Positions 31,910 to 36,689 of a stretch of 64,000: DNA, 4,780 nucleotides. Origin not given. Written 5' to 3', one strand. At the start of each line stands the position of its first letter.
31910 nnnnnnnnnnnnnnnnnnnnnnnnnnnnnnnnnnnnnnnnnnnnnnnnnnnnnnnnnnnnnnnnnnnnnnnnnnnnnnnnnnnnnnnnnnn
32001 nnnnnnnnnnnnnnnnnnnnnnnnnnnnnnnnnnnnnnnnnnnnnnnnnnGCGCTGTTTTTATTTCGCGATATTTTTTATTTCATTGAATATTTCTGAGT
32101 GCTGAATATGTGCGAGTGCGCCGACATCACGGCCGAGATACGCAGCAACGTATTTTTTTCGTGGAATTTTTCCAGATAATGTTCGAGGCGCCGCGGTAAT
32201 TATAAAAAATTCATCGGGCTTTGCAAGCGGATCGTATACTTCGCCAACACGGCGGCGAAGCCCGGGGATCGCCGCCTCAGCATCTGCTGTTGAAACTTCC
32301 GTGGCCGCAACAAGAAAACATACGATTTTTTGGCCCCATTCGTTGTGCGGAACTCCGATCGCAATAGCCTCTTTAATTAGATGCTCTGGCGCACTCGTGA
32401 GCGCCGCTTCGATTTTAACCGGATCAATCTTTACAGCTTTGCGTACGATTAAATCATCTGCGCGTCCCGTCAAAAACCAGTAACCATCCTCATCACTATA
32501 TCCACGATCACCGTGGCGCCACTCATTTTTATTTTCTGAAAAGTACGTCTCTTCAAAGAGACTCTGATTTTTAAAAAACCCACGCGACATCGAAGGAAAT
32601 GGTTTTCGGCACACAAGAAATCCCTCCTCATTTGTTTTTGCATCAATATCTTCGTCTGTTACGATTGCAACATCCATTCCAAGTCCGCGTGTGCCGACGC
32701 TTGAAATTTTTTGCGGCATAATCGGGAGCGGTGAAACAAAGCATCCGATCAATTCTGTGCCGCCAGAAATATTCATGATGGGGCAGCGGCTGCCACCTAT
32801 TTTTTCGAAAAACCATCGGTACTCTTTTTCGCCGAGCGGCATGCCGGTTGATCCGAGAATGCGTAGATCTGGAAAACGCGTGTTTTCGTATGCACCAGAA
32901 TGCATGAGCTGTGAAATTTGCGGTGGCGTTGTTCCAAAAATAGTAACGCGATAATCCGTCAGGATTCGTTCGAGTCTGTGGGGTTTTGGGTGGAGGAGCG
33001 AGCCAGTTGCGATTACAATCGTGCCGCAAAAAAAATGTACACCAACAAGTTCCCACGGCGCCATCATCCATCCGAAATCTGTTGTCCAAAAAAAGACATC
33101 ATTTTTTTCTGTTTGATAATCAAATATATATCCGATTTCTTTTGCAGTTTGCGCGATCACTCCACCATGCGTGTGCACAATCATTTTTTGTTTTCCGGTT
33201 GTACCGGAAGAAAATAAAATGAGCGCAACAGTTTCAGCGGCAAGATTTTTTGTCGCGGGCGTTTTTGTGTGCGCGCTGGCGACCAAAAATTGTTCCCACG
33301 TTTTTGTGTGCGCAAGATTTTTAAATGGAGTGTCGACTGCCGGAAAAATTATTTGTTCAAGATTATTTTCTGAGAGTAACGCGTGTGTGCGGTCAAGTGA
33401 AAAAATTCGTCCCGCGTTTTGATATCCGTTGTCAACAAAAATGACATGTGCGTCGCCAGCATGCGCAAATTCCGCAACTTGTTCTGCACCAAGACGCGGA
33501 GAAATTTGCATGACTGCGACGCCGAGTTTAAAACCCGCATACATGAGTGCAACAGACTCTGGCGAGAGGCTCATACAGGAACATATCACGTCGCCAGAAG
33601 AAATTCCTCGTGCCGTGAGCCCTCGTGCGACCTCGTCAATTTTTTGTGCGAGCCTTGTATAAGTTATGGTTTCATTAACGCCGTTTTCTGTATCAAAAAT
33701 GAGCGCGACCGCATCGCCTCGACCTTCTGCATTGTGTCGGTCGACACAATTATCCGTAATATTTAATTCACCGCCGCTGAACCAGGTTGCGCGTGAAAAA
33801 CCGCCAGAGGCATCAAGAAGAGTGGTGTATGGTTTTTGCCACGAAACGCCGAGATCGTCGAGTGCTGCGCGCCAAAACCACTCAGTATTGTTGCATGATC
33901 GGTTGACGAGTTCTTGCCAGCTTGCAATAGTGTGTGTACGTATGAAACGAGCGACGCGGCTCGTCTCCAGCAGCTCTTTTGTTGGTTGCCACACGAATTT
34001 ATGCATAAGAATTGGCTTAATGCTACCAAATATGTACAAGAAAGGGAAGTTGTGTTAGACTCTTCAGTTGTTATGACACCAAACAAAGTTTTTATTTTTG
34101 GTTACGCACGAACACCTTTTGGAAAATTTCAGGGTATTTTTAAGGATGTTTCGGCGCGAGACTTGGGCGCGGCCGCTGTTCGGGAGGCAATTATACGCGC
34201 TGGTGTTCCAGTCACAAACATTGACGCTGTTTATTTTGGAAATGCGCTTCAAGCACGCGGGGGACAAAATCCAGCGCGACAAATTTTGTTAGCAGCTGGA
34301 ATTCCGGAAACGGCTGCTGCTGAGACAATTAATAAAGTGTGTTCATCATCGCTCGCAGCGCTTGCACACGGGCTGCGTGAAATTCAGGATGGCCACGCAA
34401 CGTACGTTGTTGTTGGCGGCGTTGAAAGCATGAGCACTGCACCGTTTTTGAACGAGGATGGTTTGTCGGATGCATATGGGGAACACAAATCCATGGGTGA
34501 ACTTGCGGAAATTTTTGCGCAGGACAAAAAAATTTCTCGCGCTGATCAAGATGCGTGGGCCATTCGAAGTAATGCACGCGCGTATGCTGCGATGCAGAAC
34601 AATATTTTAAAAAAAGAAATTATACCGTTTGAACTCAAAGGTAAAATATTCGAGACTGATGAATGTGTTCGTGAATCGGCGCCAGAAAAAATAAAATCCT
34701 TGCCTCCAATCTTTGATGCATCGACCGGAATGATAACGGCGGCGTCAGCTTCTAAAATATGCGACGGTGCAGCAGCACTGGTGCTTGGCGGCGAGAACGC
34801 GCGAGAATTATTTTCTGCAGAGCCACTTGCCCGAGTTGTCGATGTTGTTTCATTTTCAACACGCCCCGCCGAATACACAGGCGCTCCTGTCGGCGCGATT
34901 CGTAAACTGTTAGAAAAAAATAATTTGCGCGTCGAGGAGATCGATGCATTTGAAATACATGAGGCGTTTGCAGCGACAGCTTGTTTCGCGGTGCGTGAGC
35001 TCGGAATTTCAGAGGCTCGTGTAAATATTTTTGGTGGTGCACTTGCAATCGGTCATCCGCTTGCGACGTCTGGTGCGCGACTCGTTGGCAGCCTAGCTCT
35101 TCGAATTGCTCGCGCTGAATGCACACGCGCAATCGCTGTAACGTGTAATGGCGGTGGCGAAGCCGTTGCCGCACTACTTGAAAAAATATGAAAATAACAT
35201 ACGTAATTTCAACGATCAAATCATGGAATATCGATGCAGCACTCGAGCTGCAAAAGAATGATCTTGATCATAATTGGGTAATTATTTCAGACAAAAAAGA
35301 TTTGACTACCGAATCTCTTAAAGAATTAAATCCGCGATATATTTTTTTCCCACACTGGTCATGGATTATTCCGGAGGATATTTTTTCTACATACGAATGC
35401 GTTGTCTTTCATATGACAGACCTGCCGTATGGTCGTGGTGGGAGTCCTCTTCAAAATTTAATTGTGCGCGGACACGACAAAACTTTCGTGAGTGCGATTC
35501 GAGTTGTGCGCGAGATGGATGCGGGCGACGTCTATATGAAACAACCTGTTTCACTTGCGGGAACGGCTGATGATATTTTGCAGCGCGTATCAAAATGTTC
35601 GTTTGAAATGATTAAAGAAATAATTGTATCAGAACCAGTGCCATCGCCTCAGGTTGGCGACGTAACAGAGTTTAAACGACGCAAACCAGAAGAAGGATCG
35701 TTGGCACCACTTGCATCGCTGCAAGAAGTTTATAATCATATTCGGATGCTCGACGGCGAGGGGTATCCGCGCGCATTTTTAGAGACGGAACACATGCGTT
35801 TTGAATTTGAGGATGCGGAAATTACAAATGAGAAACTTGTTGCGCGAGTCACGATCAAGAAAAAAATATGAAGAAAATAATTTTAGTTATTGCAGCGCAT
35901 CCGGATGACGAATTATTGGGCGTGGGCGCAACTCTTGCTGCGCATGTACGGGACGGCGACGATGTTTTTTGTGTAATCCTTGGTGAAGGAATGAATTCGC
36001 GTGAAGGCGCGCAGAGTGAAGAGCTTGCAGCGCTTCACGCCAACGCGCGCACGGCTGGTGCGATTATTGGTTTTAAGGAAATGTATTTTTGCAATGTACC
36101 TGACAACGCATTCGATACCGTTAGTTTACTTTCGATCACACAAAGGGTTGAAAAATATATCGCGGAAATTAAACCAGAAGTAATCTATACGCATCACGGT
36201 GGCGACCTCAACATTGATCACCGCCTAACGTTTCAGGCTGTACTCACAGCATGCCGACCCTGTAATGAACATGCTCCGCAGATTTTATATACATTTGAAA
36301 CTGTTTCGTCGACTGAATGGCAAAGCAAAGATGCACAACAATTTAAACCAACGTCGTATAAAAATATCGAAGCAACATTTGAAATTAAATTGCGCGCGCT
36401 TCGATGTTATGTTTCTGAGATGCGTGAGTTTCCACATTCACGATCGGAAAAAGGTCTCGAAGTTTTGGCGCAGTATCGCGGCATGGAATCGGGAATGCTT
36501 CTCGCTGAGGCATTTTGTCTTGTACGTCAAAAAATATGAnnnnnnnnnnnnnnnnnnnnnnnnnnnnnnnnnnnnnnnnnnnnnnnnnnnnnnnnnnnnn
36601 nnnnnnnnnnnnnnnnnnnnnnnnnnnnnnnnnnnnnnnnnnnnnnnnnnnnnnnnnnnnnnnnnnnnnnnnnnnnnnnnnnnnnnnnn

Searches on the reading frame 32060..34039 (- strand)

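Call 15: search_protein_families(library=pfam, proteins=[window:32060-34039:-], max_evalue=0.01)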
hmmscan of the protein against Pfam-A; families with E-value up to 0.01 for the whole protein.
window:32060-34039:- (659 aa): 3 families
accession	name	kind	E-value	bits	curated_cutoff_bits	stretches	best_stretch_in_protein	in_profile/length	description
PF00501.34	AMP-binding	-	1.7e-56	192.1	29.9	1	102-488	3-383/384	AMP-binding enzyme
PF16177.11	ACAS_N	-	3.2e-14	52.9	27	1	42-98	2-55/55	Acetyl-coenzyme A synthetase N-terminus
PF13193.12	AMP-binding_C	-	9.3e-10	39.7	24.5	1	542-624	1-76/76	AMP-binding enzyme C-terminal domain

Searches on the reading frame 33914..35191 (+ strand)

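Call 96: search_protein_families(library=pfam, proteins=[window:33914-35191:+], max_evalue=0.001)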
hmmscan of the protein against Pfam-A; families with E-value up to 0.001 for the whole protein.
window:33914-35191:+ (425 aa): 3 families
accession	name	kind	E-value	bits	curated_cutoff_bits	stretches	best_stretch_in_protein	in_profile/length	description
PF00108.29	Thiolase_N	-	2.6e-66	224.1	26.4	1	59-291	1-256/260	Thiolase, N-terminal domain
PF02803.24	Thiolase_C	-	1.1e-33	115.9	27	1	303-424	2-123/123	Thiolase, C-terminal domain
PF00109.32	ketoacyl-synt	-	8.7e-07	29.2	20.8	1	137-175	168-206/252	Beta-ketoacyl synthase, N-terminal domain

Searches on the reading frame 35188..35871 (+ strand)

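Call 96: search_protein_families(library=pfam, proteins=[window:35188-35871:+], max_evalue=0.001)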
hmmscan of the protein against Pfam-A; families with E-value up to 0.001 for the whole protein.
window:35188-35871:+ (227 aa): 2 families
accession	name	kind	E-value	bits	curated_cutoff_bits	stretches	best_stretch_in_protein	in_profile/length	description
PF21553.2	Formyl_trans_C_2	-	4.8e-20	71.4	27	1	167-223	1-57/58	Methionyl-tRNA formyltransferase, C-terminal domain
PF00551.24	Formyl_trans_N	-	6e-07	29.8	26.1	1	40-138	71-173/181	Formyl transferase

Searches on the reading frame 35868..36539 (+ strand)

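Call 96: search_protein_families(library=pfam, proteins=[window:35868-36539:+], max_evalue=0.001)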
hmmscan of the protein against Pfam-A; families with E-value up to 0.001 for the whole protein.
window:35868-36539:+ (223 aa): 1 family
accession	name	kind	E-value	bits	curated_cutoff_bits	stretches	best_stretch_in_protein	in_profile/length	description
PF02585.22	PIG-L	-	2.3e-26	93.2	28.2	1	6-128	1-128/129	GlcNAc-PI de-N-acetylase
